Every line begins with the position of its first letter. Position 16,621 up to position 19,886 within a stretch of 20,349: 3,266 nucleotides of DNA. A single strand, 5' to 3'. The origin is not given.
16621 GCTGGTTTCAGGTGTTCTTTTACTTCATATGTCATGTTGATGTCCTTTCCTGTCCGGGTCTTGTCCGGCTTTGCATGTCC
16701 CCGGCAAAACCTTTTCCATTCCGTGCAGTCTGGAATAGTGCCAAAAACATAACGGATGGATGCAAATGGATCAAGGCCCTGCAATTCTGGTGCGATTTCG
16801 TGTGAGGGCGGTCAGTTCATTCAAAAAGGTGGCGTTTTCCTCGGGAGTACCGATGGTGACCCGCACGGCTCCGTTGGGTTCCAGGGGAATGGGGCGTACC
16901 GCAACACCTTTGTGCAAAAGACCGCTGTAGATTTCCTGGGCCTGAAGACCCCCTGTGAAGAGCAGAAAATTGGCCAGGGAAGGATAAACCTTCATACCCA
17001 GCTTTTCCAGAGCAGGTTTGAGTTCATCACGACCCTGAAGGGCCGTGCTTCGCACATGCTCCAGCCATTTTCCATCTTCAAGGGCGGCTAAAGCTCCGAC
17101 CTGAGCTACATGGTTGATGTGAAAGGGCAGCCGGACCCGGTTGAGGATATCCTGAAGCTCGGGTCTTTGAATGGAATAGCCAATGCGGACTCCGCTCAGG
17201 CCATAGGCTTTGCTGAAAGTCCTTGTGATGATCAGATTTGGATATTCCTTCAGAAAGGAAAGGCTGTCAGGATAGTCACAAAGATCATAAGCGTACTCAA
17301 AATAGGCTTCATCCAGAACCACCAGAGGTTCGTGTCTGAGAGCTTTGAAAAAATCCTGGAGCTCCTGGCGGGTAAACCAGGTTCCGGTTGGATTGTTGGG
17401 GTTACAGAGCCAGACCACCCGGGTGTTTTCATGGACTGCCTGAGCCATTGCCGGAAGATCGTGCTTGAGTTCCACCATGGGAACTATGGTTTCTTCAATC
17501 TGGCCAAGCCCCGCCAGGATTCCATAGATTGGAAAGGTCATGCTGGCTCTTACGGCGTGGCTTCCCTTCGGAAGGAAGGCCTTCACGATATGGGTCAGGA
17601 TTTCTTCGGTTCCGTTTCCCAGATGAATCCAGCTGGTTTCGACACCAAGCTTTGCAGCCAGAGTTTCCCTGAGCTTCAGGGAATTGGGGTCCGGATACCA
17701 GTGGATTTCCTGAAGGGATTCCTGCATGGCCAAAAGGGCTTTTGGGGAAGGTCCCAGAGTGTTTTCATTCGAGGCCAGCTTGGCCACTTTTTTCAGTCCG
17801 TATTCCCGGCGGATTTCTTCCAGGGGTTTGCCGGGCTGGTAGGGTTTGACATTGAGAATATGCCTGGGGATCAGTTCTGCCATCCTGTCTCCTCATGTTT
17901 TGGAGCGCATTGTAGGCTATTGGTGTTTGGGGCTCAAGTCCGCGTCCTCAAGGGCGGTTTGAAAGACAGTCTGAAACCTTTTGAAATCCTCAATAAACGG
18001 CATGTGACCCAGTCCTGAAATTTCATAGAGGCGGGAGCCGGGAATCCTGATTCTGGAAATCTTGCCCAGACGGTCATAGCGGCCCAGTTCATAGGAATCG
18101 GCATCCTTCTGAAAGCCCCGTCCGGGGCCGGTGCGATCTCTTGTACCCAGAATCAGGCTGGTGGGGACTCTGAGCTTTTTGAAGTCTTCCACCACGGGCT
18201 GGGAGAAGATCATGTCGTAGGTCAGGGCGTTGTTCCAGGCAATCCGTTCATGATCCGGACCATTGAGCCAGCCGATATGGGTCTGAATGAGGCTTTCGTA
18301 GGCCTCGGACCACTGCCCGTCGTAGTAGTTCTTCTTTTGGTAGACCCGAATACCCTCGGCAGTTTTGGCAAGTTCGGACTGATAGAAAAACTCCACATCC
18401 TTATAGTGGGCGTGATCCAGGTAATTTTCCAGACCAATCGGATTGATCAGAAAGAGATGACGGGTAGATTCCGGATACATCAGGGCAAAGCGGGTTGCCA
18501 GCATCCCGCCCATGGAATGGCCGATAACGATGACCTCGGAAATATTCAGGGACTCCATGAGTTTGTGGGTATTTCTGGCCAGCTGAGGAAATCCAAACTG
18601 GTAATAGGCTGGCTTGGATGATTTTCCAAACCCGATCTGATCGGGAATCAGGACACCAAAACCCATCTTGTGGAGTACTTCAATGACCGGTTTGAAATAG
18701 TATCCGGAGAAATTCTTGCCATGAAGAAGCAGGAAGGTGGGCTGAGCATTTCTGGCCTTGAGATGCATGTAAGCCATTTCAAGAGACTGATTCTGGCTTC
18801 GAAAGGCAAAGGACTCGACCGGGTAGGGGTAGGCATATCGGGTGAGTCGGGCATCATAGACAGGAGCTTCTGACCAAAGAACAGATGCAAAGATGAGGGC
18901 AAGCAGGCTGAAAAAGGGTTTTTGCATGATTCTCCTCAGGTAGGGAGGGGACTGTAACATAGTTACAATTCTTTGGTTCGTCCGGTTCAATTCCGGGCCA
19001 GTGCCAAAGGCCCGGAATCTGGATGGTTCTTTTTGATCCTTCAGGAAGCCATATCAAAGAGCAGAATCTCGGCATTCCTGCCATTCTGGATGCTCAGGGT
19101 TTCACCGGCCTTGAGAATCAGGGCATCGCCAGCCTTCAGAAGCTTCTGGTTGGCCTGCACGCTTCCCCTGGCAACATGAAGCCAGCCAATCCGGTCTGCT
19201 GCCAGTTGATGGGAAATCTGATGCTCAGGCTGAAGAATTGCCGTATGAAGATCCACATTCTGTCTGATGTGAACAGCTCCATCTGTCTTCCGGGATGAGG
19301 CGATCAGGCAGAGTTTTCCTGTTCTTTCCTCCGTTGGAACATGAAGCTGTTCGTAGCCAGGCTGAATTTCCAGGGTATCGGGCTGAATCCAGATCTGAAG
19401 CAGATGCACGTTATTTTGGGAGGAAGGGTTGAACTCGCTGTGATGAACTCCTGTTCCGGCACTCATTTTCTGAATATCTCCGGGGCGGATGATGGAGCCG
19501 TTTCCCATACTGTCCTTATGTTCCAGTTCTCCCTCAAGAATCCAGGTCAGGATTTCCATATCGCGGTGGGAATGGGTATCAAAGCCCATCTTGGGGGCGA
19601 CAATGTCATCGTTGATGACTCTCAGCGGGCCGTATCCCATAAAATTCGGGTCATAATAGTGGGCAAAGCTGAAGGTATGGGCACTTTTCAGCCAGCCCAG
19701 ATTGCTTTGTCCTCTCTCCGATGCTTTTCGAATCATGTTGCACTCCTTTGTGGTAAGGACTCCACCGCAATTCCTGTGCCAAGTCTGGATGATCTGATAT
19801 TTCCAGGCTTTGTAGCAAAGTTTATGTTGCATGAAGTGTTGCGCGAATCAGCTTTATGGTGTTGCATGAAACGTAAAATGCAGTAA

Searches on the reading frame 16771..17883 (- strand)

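Call 20: search_protein_families(library=ncbifam, proteins=[window:16771-17883:-], max_evalue=0.00001)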
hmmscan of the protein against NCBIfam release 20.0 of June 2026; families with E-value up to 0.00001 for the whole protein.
window:16771-17883:- (370 aa): 59 families (the best 25 are shown)
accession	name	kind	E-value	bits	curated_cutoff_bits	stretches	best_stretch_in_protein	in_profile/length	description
TIGR01141.1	hisC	equivalog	2.4e-96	322.7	276.55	1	7-358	2-347/349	histidinol-phosphate transaminase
NF003496.0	PRK05166.1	equivalog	2e-91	306.6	540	1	3-361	8-370/373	histidinol-phosphate transaminase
NF002878.0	PRK03321.1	subfamily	7.4e-85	284.8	374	1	9-360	9-348/352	histidinol-phosphate transaminase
NF006014.0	PRK08153.1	equivalog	2.2e-69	234.1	510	1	22-359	24-362/370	pyridoxal phosphate-dependent aminotransferase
NF002877.0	PRK03317.1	equivalog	1.7e-63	214.6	409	1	34-364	34-370/374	histidinol-phosphate transaminase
NF002726.0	PRK02610.1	equivalog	1.7e-52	178.6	391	1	8-362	8-370/374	histidinol-phosphate transaminase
TIGR01140.1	L_thr_O3P_dcar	equivalog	1.7e-51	175.3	290.55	1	21-357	5-330/331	threonine-phosphate decarboxylase CobD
NF006580.0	PRK09105.1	subfamily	2.2e-51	174.9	444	1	34-361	49-371/375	pyridoxal phosphate-dependent aminotransferase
NF051461.1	pyoverd_PtaA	equivalog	2.2e-45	154.9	500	1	35-355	38-354/359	pyoverdine biosynthesis transaminase PtaA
NF004870.0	PRK06225.1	equivalog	4.5e-29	101.4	351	1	29-330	26-338/380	pyridoxal phosphate-dependent aminotransferase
NF005915.1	PRK07908.1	equivalog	2.1e-26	93.1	360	1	50-331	31-302/332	Rv2231c family histidinol phosphate aminotransferase CobC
NF006225.0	PRK08354.1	equivalog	3.1e-26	92.5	288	1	98-360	74-315/318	putative aminotransferase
NF041364.1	GntC_guanitoxin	equivalog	4.4e-26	91.6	415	1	68-349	39-344/356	guanitoxin biosynthesis PLP-dependent (S)-gamma-hydroxy-L-arginine cyclodehydratase GntC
NF053748.1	bifunc_CobBC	exception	3.5e-24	85.2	950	1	37-354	486-793/797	bifunctional hydrogenobyrinic acid a,c-diamide synthase/histidinol phosphate aminotransferase CobBC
NF006756.0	PRK09276.1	subfamily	1.5e-21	76.8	507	1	79-310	90-327/387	LL-diaminopimelate aminotransferase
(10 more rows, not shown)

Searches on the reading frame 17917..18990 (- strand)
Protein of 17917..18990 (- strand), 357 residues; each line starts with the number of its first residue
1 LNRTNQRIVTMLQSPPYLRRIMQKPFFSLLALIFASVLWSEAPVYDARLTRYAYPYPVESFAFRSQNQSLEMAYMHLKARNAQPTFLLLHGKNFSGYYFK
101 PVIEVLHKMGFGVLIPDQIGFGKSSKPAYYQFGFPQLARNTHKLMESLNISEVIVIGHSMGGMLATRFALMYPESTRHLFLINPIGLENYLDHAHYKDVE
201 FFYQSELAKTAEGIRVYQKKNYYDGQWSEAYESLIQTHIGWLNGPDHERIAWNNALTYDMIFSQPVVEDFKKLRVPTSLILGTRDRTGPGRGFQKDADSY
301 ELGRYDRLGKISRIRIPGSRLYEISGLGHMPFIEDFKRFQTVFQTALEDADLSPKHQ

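Call 6: search_protein_families(library=pfam, proteins=[window:17917-18990:-], max_evalue=0.01)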
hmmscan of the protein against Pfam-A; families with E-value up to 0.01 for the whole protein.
window:17917-18990:- (357 aa): 8 families
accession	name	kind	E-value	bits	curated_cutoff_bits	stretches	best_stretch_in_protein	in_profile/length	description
PF00561.26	Abhydrolase_1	-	7.5e-24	85.2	25.8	1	84-187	1-103/245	alpha/beta hydrolase fold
PF12146.15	Hydrolase_4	-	4.1e-17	62.7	27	1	83-289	4-206/239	Serine aminopeptidase, S33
PF12697.13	Abhydrolase_6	-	2.5e-15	58.2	26.3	1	87-335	2-210/217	Alpha/beta hydrolase family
PF03096.20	Ndr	-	1.6e-05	24.2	23.3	1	135-214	83-164/283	Ndr family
PF07819.20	PGAP1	-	0.00033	20.9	24.3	1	148-174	88-113/233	PGAP1-like alpha/beta domain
PF06342.18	DUF1057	-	0.0017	17.9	21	1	82-190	34-141/297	Alpha/beta hydrolase of unknown function (DUF1057)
PF07859.19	Abhydrolase_3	-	0.0027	18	25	1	146-217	66-139/210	alpha/beta hydrolase fold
PF06028.17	DUF915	-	0.0041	16.9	22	1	143-175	95-127/255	Alpha/beta hydrolase of unknown function (DUF915)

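Call 20: search_protein_families(library=ncbifam, proteins=[window:17917-18990:-], max_evalue=0.00001)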
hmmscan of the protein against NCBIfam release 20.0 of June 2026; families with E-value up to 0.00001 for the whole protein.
window:17917-18990:- (357 aa): 26 families (the best 25 are shown)
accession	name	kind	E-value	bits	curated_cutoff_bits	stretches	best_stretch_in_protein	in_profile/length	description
NF002043.0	PRK00870.1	subfamily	8.9e-17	61.5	265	1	54-183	17-147/302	haloalkane dehalogenase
TIGR01250.1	pro_imino_pep_2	subfamily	1.4e-16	60.9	167.65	1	71-239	13-181/288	proline iminopeptidase-family hydrolase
TIGR03056.1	bchO_mg_che_rel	equivalog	3.4e-16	59.1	172.55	1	79-183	24-127/278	alpha/beta fold hydrolase BchO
NF045632.1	hydroxlase_HsaD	equivalog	3.5e-16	59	400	1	68-188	20-141/290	4,5:9,10-diseco-3-hydroxy-5,9,17-trioxoandrosta-1(10),2-diene-4-oate hydrolase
TIGR03611.1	RutD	equivalog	8e-16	58.2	238.5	1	76-183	6-112/258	pyrimidine utilization protein D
NF050089.1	i_nPHAscl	equivalog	1.8e-15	56.8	300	1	78-218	13-150/288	intracellular short-chain-length polyhydroxyalkanoate depolymerase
TIGR03695.1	menH_SHCHC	equivalog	1.4e-13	50.8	208.55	1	83-183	2-103/252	2-succinyl-6-hydroxy-2,4-cyclohexadiene-1-carboxylate synthase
NF011457.0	PRK14875.1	equivalog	3.2e-13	49.4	307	1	78-195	127-242/372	acetoin dehydrogenase dihydrolipoyllysine-residue acetyltransferase subunit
TIGR03343.1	biphenyl_bphD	equivalog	8.5e-13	48.1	462.15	1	76-207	23-158/282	2-hydroxy-6-oxo-6-phenylhexa-2,4-dienoate hydrolase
NF002938.0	PRK03592.1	equivalog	1e-12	48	241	1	66-222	13-165/298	haloalkane dehalogenase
TIGR02427.1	protocat_pcaD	equivalog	2.1e-12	47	255.85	1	77-342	7-245/251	3-oxoadipate enol-lactonase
NF045948.1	ProImpepThrmp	equivalog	5.5e-12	45.7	500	1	70-238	12-179/291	proline iminopeptidase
NF051487.1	bifunc_PcaCD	exception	8.8e-11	41.5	430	1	110-290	198-370/413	bifunctional 4-carboxymuconolactone decarboxylase/3-oxoadipate enol-lactonase PcaCD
NF051488.1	bifunc_PcaDC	exception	5.2e-10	39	390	1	83-183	12-110/375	bifunctional 3-oxoadipate enol-lactonase/4-carboxymuconolactone decarboxylase PcaDC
NF002873.0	PRK03204.1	equivalog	1.4e-09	37.7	466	1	56-182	12-132/286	haloalkane dehalogenase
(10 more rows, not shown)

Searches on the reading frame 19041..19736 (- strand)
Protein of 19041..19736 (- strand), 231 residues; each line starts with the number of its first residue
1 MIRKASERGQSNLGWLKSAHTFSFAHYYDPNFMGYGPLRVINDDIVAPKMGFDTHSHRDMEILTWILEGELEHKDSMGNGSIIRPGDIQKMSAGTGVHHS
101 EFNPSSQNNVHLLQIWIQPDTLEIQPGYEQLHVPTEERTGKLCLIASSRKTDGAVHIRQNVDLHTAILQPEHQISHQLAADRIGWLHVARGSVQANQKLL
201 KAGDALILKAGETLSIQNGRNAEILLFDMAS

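Call 5: find_encoding_contigs(protein=window:19041-19736:-, flank=10000, max_places=6)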
Protein window:19041-19736:- (231 aa): no gene with exactly this product is on record in the collection.

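Call 6: search_protein_families(library=pfam, proteins=[window:19041-19736:-], max_evalue=0.01)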
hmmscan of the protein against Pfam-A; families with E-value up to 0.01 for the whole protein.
window:19041-19736:- (231 aa): 3 families
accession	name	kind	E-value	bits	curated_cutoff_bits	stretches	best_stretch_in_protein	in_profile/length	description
PF02678.22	Pirin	-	6.3e-37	126.3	26.1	1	6-117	6-108/108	Pirin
PF17954.7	Pirin_C_2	-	6.5e-23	81.2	22.9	1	144-229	1-86/86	Quercetinase C-terminal cupin domain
PF07883.17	Cupin_2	-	0.00013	22.1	27.2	0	46-115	5-69/70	Cupin domain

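Call 20: search_protein_families(library=ncbifam, proteins=[window:19041-19736:-], max_evalue=0.00001)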
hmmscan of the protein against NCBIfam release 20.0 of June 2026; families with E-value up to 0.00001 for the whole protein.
window:19041-19736:- (231 aa): 0 families

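Call 34: find_homologous_proteins(query=window:19041-19736:-, max_evalue=1e-20)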
Query window:19041-19736:- (231 aa): 8000 proteins with E <= 1e-20 among 8000 candidates; the best 120 are listed.
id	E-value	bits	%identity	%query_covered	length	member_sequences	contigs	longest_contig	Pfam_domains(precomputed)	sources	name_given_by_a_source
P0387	2.8e-149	513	98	100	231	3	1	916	PF17954.8,PF02678.23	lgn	-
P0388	1.5e-93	330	61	87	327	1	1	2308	PF07883.18,PF17954.8,PF02678.23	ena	-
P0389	2.9e-84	300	59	99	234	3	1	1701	PF17954.8,PF02678.23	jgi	jgi:redox-sensitive bicupin YhaK (pirin superfamily)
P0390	5.6e-84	299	57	100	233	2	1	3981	PF07883.18,PF17954.8,PF02678.23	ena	-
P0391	6.4e-84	299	59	99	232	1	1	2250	PF07883.18,PF17954.8,PF02678.23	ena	-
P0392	1.6e-83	298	58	99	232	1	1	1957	PF07883.18,PF17954.8,PF02678.23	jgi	-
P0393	1.8e-83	297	59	99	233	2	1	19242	PF07883.18,PF17954.8,PF02678.23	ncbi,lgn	-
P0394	2.3e-83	297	59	99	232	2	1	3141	PF07883.18,PF17954.8,PF02678.23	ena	-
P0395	4.0e-83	296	58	99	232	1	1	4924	PF07883.18,PF17954.8,PF02678.23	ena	-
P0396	4.6e-83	296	58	99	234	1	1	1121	PF07883.18,PF17954.8,PF02678.23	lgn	-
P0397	4.9e-83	296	58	100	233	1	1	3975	PF07883.18,PF17954.8,PF02678.23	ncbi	-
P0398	5.0e-83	296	57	99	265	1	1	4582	PF07883.18,PF17954.8,PF02678.23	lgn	-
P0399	6.1e-83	296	57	99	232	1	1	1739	PF07883.18,PF17954.8,PF02678.23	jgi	jgi:redox-sensitive bicupin YhaK (pirin superfamily)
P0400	6.9e-83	296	58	99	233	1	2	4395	PF07883.18,PF17954.8,PF02678.23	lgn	-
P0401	8.2e-83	295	57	99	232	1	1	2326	PF07883.18,PF17954.8,PF02678.23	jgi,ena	-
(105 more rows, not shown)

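Call 35: find_encoding_contigs(protein=P0387, flank=10000, max_places=6)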
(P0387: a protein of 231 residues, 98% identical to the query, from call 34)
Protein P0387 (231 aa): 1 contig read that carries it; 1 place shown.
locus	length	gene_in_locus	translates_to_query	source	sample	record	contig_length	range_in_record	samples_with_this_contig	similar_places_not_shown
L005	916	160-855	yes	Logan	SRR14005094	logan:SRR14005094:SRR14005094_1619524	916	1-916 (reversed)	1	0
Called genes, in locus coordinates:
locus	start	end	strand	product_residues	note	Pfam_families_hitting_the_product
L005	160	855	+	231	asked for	PF02678:Pirin, PF17954:Pirin_C_2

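Call 36: find_encoding_contigs(protein=P0388, flank=10000, max_places=6)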
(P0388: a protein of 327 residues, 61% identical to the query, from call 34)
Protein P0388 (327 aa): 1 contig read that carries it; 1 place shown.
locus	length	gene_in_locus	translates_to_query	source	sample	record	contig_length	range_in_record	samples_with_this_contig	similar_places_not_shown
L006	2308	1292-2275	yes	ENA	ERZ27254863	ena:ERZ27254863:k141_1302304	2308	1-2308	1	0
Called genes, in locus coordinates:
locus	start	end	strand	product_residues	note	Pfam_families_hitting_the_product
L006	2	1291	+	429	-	?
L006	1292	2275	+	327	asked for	PF02678:Pirin, PF07883:Cupin_2 (weak), PF17954:Pirin_C_2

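Call 39: list_cluster_members(proteins=[P0387])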
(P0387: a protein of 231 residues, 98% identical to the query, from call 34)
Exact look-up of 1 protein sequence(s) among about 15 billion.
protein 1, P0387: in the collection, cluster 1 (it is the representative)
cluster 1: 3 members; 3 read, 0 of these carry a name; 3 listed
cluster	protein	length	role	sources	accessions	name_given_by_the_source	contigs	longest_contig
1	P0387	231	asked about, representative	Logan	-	-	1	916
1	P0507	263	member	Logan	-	-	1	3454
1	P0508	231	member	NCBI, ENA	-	-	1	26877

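Call 40: find_encoding_contigs(protein=P0508, flank=10000, max_places=6)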
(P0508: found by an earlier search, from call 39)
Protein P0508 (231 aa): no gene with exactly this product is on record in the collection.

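Call 41: find_encoding_contigs(protein=P0507, flank=10000, max_places=6)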
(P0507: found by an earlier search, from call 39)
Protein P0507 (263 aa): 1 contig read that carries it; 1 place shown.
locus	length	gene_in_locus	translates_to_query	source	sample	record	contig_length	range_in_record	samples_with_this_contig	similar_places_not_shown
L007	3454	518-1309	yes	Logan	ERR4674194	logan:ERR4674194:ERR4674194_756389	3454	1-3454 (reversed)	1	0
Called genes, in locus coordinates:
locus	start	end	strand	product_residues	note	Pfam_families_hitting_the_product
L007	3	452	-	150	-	?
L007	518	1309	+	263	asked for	PF02678:Pirin, PF17954:Pirin_C_2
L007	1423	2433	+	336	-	PF00561:Abhydrolase_1, PF12146:Hydrolase_4, PF12697:Abhydrolase_6, PF03096:Ndr (weak)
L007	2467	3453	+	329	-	?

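Call 43: search_protein_families(library=pfam, proteins=[L006:2-1291:+], max_evalue=0.001)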
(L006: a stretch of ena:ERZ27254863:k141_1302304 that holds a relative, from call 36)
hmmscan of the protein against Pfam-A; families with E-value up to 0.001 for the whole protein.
L006:2-1291:+ (429 aa): 1 family
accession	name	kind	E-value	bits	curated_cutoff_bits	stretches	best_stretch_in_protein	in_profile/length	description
PF00873.25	ACR_tran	-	2.6e-116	390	28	1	2-402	612-1020/1021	AcrB/AcrD/AcrF family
